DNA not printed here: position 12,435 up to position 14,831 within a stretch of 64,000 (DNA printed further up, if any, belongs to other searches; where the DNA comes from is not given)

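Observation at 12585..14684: NuoI subunit with a ~500-aa GltD/NfnB-like NAD(P)H flavoprotein inserted: a possible built-in electron-input module for complex I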

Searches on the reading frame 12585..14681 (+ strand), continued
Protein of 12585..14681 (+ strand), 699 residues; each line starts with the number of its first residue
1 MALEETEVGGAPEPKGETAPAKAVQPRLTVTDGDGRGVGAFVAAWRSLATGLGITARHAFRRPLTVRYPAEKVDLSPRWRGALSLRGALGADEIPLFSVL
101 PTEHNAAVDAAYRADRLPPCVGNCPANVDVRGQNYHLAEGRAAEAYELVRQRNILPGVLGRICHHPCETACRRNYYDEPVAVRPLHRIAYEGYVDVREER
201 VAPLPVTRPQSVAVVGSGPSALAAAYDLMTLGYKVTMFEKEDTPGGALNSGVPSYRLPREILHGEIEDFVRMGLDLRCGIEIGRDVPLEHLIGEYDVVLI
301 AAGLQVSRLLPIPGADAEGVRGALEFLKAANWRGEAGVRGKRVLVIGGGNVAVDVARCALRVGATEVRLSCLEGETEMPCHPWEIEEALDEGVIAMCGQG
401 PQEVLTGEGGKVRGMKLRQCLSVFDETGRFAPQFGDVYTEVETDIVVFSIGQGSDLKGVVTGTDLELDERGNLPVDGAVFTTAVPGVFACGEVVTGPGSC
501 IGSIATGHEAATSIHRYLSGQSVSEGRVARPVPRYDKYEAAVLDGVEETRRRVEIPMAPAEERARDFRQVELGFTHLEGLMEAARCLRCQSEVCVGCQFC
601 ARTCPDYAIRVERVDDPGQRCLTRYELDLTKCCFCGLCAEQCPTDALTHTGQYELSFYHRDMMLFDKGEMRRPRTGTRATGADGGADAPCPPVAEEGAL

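Call 27: search_solved_structures(query=window:12585-14681:+, max_evalue=1e-60, show_alignments=4)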
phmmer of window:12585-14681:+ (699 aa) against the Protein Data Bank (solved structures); distinct sequences matched with E-value up to 1e-60: 6.
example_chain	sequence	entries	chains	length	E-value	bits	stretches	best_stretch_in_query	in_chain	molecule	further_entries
9bov_A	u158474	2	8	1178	1.7e-90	307.5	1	111-643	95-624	Molybdopterin oxidoreductase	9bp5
8oh5_C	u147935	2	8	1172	1.1e-85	291.6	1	111-643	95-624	Formate dehydrogenase-O, major subunit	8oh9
9n5u_A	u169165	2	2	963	2e-78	267.6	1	112-522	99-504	NfnA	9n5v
4ylf_B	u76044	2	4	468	3.5e-73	250.2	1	119-521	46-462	Dihydropyrimidine dehydrogenase subunit A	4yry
5jca_L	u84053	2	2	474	3.6e-65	223.7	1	118-520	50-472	NADH-dependent Ferredoxin:NADP Oxidoreductase (NfnI) subunit alpha | NADH-dependent Ferredoxin:NADP Oxidoreductase subunit alpha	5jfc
5vj7_A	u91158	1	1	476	1.3e-64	221.9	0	118-520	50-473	Oxidoreductase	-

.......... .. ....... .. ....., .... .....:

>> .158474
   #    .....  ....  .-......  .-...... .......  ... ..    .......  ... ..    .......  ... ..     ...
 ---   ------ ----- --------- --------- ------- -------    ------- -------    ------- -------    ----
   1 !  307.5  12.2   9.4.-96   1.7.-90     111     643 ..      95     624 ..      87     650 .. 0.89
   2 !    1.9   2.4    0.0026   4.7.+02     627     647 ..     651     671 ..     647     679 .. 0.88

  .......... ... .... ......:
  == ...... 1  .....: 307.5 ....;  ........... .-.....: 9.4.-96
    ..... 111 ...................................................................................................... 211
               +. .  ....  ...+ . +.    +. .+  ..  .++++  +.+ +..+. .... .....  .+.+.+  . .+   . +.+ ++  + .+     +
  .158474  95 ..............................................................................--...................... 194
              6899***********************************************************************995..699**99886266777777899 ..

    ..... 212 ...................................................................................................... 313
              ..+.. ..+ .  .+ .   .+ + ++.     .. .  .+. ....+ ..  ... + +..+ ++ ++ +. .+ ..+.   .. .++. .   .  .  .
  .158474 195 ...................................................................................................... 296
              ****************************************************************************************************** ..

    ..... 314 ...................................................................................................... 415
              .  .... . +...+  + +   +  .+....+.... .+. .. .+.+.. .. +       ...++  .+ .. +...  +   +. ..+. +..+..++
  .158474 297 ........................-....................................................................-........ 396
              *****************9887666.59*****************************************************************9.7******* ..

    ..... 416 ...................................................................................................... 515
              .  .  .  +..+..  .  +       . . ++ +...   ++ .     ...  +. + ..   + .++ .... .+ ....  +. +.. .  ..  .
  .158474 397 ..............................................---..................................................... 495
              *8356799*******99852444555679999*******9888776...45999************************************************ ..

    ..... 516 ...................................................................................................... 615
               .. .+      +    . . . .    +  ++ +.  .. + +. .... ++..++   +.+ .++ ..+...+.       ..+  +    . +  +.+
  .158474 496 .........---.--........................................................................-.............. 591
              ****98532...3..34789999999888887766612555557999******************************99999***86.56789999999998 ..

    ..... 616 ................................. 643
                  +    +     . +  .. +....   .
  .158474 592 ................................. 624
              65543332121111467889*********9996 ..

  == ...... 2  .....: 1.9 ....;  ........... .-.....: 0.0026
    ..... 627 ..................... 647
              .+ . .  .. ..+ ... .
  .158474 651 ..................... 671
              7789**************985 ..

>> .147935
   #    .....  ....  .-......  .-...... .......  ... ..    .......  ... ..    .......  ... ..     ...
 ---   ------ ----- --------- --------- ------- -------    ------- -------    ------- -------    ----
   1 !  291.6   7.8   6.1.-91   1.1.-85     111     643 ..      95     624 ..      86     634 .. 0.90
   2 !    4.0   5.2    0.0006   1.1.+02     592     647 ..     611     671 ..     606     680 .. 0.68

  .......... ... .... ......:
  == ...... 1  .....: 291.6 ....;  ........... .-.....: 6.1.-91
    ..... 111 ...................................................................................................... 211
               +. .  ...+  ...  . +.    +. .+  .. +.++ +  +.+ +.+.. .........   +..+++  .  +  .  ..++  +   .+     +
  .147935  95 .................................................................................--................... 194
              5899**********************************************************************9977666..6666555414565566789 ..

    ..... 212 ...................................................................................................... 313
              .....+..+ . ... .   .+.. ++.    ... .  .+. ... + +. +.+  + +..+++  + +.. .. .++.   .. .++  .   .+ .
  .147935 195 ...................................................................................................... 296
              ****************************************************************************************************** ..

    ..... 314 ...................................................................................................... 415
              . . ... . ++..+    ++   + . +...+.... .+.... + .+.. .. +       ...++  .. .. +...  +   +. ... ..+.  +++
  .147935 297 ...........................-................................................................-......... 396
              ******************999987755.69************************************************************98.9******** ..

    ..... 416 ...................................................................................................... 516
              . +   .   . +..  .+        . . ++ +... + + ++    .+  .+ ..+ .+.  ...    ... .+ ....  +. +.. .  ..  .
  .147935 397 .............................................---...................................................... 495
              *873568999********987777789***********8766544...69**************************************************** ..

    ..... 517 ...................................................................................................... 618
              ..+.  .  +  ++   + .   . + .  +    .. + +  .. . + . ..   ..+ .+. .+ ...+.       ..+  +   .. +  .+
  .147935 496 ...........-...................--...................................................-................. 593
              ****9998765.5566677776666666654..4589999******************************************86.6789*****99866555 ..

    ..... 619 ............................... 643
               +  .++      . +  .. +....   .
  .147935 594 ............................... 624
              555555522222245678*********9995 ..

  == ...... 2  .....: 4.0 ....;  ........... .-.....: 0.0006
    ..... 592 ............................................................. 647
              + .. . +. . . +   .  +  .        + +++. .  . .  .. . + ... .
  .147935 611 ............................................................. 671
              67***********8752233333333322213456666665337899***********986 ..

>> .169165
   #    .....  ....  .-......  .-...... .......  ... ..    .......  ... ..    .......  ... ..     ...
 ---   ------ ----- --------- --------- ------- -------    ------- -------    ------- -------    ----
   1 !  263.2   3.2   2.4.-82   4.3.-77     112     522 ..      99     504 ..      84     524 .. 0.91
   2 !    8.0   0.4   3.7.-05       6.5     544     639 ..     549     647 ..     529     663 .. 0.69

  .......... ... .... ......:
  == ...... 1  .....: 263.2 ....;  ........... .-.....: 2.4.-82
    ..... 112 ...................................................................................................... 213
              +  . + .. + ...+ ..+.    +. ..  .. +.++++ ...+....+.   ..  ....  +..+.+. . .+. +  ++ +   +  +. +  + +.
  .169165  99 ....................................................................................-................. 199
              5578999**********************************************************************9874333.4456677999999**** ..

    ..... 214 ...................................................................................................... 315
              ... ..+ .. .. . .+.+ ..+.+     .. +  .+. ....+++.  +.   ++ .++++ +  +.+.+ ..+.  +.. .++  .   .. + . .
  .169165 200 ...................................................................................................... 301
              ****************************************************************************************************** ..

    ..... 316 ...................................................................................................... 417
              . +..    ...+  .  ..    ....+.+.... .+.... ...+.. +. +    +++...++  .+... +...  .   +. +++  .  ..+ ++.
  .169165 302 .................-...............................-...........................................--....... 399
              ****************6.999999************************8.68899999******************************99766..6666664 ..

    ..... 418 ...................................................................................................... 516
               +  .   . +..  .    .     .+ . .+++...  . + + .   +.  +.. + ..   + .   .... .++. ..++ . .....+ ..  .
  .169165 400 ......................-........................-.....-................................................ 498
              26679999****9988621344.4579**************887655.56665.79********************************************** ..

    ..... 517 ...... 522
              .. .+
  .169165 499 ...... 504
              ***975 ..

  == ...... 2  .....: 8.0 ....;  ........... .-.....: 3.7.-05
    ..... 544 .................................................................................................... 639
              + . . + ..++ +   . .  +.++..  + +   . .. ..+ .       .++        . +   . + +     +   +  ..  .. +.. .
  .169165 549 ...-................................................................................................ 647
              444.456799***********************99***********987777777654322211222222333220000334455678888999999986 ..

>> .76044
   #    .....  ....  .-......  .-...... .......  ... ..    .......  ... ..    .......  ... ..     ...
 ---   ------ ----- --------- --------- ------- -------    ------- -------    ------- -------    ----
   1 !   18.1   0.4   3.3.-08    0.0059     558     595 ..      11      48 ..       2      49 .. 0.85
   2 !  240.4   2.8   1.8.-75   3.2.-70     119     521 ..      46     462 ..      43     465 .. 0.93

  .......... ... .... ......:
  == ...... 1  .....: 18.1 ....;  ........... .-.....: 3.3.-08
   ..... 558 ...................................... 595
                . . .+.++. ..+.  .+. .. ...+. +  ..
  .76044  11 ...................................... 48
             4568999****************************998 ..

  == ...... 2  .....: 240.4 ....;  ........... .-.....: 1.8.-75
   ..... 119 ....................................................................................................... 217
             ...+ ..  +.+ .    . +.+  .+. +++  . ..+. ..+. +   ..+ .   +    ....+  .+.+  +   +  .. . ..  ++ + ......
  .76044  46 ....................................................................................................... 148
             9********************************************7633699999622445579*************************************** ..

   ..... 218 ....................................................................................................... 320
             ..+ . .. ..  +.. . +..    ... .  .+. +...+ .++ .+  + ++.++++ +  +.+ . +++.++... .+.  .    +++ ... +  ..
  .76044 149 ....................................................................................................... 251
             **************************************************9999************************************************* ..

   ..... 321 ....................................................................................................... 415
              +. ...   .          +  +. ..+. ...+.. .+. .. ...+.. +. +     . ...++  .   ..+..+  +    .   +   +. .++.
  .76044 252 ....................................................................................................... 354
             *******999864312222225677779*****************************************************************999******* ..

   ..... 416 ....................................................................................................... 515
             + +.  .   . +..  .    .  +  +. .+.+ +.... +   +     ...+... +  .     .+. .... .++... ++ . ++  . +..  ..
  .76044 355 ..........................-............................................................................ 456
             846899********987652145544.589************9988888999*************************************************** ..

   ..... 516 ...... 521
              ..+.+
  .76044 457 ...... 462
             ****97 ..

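Call 40: search_protein_representatives(protein=window:12585-14681:+)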
Query: 699 residues. Proteins with E-value up to 0.001 (for the whole library): 23895; up to 1e-10: 11157; up to 1e-30: 3650. The best 150 are listed.
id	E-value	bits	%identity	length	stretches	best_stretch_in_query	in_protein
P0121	7.1e-296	999.6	67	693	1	24-684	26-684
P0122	1.7e-201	687.7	51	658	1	40-676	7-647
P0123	5.1e-174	596.8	50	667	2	48-528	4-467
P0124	1.2e-168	579.1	47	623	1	46-674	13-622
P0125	5.0e-156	537.4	45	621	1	48-670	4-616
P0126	1.5e-146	506.0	43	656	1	44-677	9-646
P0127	2.1e-141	489.0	43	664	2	51-532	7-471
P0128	4.8e-134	464.7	47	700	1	115-647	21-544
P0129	2.4e-128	445.8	39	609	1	64-672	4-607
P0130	3.7e-125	435.3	46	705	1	113-648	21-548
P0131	9.7e-118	410.8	43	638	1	116-660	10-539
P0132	1.6e-115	403.5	44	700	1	112-647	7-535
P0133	3.6e-115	402.3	53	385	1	50-440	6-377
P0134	5.5e-114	398.4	42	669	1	117-649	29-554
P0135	1.1e-112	394.0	43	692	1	115-647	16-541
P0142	2.4e-109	383.1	39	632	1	45-670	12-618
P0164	1.0e-101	357.8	37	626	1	57-677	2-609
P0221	1.4e-92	327.7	40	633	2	47-590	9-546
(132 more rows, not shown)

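Call 44: find_encoding_contigs(protein=P0142, flank=10000, max_places=3)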
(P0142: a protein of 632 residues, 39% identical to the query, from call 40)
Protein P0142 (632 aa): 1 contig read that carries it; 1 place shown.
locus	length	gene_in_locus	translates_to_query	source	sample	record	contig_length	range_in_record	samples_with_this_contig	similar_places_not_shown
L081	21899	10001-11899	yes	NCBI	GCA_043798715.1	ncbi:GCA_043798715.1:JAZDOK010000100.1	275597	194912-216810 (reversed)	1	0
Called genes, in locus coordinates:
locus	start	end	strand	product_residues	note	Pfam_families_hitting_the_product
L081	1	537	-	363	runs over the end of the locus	PF01924:HypD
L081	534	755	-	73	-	PF01455:HupF_HypC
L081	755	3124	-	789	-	PF00708:Acylphosphatase, PF07503:zf-HYPF, PF01300:Sua5_yciO_yrdC, PF17788:HypF_C, PF22521:HypF_C_2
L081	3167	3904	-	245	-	PF12401:FhaA_N, PF16697:Yop-YscD_cpl, PF00498:FHA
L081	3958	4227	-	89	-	-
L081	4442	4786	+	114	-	PF04020:Phage_holin_4_2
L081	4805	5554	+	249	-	PF12811:BaxI_1, PF01027:Bax1-I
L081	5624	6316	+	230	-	PF00571:CBS, PF04972:BON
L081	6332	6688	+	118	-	PF00507:Oxidored_q4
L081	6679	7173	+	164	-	PF01058:Oxidored_q6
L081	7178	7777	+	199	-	PF00329:Complex1_30kDa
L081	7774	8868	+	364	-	PF00346:Complex1_49kDa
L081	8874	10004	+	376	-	PF00146:NADHdh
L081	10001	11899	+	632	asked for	PF14691:Fer4_20, PF00070:Pyr_redox (weak), PF01266:DAO (weak), PF07992:Pyr_redox_2, PF12831:FAD_oxidored (weak), PF13450:NAD_binding_8, PF13738:Pyr_redox_3, PF12838:Fer4_7, +9 more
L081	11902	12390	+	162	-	PF00499:Oxidored_q3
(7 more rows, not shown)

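Call 45: find_encoding_contigs(protein=P0221, flank=8000, max_places=2)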
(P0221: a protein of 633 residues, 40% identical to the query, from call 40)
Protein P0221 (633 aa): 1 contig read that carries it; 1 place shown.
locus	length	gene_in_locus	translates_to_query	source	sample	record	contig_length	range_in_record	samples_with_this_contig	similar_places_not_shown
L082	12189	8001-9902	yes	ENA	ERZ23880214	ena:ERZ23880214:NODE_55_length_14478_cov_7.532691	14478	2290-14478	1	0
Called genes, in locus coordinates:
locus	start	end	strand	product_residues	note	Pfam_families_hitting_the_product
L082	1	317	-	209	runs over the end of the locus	PF02508:Rnf-Nqr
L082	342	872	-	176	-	PF04205:FMN_bind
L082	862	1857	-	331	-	PF03116:NQR2_RnfD_RnfE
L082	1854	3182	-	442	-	PF13375:RnfC_N, PF01512:Complex1_51K, PF10531:SLBB, PF13534:Fer4_17 (faint), PF25160:LdpA_Fe-S-bd (faint), PF12838:Fer4_7 (weak), PF13183:Fer4_8 (weak), PF13187:Fer4_9 (weak), +4 more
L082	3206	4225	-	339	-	PF02424:ApbE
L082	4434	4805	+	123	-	PF00507:Oxidored_q4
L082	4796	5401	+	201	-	PF01058:Oxidored_q6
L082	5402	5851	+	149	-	PF00329:Complex1_30kDa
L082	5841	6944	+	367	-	PF00374:NiFeSe_Hases (faint), PF00346:Complex1_49kDa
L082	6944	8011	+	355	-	PF00146:NADHdh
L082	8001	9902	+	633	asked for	PF12837:Fer4_6 (faint), PF14691:Fer4_20, PF00070:Pyr_redox (faint), PF01266:DAO (faint), PF07992:Pyr_redox_2, PF13450:NAD_binding_8, PF13738:Pyr_redox_3 (faint), PF00037:Fer4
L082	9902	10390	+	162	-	PF00499:Oxidored_q3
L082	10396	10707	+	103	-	PF00420:Oxidored_q2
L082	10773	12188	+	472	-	?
